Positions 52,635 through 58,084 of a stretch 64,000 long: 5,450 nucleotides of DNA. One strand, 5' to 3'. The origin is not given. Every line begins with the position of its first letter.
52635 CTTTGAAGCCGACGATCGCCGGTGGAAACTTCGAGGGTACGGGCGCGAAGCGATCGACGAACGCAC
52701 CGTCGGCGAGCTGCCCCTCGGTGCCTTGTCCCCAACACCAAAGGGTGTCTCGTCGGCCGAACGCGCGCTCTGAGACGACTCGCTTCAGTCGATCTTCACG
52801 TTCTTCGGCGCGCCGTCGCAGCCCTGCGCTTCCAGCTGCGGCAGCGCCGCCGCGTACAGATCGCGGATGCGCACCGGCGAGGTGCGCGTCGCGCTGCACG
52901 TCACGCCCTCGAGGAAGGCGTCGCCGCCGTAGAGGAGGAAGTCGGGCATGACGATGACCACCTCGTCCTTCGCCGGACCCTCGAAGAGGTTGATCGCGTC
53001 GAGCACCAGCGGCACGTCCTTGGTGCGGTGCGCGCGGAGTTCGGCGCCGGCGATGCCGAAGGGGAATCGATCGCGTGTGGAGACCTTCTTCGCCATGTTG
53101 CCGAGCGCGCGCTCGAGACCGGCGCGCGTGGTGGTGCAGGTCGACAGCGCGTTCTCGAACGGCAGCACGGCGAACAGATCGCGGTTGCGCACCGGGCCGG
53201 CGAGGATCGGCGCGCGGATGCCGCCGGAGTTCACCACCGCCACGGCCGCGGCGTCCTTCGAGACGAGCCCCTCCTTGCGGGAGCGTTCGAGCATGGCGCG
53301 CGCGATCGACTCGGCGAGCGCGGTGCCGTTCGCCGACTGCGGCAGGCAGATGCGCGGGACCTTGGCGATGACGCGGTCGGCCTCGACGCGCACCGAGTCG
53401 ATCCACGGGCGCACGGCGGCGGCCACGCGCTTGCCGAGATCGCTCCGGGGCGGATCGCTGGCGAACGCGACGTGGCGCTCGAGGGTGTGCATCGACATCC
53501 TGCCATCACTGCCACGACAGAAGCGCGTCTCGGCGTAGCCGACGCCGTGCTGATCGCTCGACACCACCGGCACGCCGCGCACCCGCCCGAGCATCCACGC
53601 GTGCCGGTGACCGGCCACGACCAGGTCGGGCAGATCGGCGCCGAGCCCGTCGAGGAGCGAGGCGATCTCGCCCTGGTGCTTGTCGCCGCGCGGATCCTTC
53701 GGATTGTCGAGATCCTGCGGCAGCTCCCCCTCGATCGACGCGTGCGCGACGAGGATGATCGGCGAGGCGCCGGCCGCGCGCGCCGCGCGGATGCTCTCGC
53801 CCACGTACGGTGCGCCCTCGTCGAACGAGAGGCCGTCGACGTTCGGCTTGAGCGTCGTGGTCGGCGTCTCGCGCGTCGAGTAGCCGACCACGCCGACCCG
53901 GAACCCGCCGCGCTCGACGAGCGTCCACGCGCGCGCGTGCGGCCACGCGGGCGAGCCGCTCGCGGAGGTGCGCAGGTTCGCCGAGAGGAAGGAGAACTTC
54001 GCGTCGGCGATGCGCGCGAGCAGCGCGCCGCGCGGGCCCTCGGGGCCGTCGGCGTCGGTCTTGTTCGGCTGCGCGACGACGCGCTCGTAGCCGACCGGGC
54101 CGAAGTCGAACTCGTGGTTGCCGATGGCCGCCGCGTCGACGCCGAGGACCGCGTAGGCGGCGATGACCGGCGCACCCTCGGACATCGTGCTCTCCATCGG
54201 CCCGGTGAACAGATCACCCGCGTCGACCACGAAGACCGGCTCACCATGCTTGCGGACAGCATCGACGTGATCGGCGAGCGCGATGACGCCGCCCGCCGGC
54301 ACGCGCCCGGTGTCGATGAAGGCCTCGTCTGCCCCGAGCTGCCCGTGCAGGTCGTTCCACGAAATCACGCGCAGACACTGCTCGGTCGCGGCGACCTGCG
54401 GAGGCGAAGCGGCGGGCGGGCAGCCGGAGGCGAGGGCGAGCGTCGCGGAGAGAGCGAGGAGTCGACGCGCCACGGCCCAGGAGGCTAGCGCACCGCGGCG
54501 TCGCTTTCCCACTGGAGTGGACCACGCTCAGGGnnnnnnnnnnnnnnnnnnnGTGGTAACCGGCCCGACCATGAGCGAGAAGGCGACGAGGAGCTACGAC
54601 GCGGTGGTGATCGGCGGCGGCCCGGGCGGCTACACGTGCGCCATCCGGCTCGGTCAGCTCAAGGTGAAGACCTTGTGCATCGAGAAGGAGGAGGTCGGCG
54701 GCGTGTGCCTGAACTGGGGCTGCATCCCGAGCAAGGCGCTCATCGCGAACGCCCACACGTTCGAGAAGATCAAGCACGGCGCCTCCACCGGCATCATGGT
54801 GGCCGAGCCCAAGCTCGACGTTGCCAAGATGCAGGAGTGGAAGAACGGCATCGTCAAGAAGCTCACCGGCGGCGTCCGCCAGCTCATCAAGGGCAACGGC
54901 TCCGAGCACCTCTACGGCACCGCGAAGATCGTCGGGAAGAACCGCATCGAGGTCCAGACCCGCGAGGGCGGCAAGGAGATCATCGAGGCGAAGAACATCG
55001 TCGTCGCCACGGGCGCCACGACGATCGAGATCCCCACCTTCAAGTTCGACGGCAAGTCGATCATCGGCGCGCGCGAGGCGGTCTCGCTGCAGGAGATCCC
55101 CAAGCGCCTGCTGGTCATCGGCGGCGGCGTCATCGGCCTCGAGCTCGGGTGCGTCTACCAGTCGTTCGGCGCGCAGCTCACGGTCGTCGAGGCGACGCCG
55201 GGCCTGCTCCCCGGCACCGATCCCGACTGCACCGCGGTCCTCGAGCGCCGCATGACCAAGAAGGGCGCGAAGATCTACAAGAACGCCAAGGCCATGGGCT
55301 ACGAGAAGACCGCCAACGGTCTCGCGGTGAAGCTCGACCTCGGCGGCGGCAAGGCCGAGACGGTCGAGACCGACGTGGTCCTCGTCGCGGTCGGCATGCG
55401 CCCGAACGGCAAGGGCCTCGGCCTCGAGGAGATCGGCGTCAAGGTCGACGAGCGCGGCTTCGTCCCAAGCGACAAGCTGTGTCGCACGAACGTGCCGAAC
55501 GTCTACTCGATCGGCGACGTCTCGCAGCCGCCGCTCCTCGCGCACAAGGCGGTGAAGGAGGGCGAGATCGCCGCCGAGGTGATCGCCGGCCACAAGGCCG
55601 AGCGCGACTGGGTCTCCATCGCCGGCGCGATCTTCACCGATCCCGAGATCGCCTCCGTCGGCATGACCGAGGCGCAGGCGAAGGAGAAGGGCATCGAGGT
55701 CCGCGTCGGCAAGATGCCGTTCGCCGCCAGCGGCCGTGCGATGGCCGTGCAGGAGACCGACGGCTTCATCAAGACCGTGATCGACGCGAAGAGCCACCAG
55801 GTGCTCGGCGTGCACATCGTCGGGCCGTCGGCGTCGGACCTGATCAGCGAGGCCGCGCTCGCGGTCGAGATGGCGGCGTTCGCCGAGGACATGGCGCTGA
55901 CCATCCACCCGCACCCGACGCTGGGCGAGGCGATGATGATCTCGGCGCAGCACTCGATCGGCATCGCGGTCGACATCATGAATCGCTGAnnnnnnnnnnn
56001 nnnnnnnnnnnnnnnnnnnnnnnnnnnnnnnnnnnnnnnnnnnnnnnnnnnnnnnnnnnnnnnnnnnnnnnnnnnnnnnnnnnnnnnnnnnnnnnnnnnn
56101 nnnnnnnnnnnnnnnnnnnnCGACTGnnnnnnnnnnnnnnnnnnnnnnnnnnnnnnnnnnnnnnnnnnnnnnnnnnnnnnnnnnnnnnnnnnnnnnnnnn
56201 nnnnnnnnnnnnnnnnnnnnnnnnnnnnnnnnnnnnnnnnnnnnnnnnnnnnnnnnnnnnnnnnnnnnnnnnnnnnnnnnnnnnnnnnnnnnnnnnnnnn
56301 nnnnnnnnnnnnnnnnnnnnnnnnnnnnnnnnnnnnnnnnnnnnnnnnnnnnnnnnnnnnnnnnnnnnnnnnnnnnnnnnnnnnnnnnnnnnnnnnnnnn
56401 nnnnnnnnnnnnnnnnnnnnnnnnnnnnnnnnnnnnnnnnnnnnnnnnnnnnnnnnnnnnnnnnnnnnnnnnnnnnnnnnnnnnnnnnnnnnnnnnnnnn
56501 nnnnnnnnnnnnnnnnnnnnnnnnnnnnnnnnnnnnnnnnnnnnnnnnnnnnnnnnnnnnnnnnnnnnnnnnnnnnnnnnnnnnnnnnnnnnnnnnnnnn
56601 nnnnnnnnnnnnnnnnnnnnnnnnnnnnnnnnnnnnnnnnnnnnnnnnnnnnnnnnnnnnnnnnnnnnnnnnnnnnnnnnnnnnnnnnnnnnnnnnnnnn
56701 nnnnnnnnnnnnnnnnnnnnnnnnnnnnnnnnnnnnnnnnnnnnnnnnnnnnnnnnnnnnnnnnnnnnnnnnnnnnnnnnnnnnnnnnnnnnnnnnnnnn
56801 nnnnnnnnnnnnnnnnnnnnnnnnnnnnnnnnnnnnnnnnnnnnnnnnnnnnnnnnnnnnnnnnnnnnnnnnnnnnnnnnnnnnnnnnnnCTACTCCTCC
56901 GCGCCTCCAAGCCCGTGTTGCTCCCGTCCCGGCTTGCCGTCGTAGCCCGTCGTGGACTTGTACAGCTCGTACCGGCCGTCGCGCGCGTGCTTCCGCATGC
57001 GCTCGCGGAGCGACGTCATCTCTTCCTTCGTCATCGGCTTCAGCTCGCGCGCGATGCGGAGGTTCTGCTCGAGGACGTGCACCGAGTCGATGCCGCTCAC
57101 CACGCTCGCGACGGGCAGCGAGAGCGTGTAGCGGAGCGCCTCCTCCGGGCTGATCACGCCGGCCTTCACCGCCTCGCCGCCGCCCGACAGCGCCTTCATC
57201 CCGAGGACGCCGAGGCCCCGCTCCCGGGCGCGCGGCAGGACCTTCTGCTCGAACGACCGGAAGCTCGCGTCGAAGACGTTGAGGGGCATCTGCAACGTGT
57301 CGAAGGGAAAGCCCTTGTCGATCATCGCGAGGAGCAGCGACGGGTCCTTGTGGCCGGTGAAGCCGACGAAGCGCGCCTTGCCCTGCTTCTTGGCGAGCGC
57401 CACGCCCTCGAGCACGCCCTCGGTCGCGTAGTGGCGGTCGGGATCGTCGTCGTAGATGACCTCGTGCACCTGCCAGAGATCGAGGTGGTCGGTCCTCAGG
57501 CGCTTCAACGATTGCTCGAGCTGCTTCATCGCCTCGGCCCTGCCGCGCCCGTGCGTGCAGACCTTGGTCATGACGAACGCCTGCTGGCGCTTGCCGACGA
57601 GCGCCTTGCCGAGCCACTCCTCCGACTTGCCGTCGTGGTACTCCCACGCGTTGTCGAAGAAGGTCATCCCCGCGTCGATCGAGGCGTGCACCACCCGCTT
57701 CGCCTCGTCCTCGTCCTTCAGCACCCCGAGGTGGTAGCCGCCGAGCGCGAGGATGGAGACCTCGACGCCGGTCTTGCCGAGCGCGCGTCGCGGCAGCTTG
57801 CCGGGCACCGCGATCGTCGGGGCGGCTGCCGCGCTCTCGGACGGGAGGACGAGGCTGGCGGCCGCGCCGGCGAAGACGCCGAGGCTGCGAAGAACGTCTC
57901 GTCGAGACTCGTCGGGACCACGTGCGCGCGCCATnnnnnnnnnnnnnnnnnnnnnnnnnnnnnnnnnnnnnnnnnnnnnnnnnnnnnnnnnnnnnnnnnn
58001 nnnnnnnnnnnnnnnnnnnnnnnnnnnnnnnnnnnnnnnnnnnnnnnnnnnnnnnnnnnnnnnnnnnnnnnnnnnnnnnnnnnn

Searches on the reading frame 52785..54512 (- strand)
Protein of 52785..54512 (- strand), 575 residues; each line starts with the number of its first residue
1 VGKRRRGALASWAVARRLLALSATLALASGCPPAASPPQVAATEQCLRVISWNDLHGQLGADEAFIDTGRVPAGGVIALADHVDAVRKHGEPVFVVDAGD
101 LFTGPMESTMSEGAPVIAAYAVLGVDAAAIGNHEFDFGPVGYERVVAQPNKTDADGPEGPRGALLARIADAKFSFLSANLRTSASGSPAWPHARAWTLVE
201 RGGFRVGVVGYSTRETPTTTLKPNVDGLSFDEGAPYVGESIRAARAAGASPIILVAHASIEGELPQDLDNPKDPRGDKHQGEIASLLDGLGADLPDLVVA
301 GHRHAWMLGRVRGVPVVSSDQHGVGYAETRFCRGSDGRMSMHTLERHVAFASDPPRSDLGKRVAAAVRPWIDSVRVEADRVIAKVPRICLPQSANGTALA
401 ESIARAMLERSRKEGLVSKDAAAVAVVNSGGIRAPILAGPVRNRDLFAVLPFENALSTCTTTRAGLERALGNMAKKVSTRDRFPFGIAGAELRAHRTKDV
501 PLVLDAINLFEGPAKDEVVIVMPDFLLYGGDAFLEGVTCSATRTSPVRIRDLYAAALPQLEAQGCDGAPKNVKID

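Call 7: search_protein_families(library=pfam, max_evalue=0.001, proteins=[window:52785-54512:-])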
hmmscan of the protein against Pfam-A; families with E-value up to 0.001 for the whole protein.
window:52785-54512:- (575 aa): 2 families
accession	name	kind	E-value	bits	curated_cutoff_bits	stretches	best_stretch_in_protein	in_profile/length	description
PF02872.23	5_nucleotid_C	-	1.2e-10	42.2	23.6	1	393-498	18-114/158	5'-nucleotidase, C-terminal domain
PF00149.33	Metallophos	-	7.6e-06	26.9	21.5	1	53-304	7-189/191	Calcineurin-like phosphoesterase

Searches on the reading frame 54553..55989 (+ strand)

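Call 7: search_protein_families(library=pfam, max_evalue=0.001, proteins=[window:54553-55989:+])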
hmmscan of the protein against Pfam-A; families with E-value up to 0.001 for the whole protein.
window:54553-55989:+ (478 aa): 7 families
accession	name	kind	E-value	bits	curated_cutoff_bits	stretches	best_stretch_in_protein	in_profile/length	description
PF07992.20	Pyr_redox_2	-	1e-65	222.5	26.1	1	15-337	1-291/291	Pyridine nucleotide-disulphide oxidoreductase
PF02852.28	Pyr_redox_dim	-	4.7e-40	136.6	25.3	1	356-462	1-107/110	Pyridine nucleotide-disulphide oxidoreductase, dimerisation domain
PF00070.33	Pyr_redox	-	2.1e-18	67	22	1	185-260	1-78/82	Pyridine nucleotide-disulphide oxidoreductase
PF13738.12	Pyr_redox_3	-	1.7e-14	54.2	30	1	18-321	1-305/305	Pyridine nucleotide-disulphide oxidoreductase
PF13450.12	NAD_binding_8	-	1.8e-06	28.6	21.9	0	19-54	1-37/68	NAD(P)-binding Rossmann-like domain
PF00890.30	FAD_binding_2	-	5.1e-06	26.4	20.4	1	16-55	1-40/414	FAD binding domain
PF03486.20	HI0933_like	-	2.9e-05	24.1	50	0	16-47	2-33/244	HI0933-like protein Rossmann domain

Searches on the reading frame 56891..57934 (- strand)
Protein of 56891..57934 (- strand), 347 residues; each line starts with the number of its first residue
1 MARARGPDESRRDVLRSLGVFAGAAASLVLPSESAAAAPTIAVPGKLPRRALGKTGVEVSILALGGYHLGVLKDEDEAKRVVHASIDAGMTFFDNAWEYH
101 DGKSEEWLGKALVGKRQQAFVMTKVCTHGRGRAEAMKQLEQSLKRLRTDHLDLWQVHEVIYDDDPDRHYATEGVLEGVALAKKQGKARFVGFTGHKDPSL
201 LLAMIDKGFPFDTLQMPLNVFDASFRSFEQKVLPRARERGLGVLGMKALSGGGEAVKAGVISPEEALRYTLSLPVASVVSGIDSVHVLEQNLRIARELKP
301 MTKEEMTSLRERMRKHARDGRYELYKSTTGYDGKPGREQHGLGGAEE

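Call 34: search_protein_families(library=pfam, max_evalue=0.0001, proteins=[window:56891-57934:-])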
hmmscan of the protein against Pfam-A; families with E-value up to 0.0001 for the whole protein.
window:56891-57934:- (347 aa): 1 family
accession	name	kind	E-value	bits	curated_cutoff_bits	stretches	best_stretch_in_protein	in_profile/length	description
PF00248.27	Aldo_ket_red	-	7.9e-35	120.8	24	1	62-252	2-195/291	Aldo/keto reductase family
